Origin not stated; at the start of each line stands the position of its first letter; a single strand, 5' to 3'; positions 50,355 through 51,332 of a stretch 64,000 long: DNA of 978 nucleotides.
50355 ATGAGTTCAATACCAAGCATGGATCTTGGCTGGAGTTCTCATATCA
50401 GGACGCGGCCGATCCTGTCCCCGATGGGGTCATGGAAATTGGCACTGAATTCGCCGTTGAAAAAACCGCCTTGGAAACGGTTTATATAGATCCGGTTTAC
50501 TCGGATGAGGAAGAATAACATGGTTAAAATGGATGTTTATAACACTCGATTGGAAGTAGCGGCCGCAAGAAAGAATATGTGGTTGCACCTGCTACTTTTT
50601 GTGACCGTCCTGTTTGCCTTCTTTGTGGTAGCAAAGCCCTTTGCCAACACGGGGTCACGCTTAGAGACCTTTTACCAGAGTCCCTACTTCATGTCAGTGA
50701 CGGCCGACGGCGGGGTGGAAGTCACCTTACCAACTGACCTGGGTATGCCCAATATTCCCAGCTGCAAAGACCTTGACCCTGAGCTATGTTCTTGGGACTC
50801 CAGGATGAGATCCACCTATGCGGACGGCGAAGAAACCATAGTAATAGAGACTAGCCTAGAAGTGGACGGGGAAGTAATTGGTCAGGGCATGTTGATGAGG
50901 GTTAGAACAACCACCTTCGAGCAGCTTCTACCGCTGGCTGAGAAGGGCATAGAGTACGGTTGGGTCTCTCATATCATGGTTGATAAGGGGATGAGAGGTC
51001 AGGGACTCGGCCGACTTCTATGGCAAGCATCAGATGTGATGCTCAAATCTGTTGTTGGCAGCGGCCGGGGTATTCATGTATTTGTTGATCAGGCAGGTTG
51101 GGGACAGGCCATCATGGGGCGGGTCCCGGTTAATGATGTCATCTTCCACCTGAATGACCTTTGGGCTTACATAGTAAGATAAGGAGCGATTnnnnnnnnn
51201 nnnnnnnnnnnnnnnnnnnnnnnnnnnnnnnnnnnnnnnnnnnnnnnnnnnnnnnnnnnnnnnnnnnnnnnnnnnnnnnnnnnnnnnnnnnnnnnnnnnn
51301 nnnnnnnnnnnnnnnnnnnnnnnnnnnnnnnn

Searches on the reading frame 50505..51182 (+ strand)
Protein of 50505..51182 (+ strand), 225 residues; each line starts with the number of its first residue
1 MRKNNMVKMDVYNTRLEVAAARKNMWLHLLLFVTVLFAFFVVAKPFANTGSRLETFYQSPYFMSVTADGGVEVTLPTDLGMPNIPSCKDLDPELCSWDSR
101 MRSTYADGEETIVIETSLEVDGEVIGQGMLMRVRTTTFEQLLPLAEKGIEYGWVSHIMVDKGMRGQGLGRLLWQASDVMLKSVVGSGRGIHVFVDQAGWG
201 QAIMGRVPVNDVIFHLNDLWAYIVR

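Call 92: search_protein_families(library=pfam, max_evalue=0.001, proteins=[window:50505-51182:+])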
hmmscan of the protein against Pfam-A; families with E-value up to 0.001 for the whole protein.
window:50505-51182:+ (225 aa): 2 families
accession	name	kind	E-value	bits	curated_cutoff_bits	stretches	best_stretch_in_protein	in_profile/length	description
PF00583.31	Acetyltransf_1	-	1.4e-05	25.8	20.7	1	104-178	27-86/116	Acetyltransferase (GNAT) family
PF13508.13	Acetyltransf_7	-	0.00015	22.5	27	1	119-176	9-53/84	Acetyltransferase (GNAT) domain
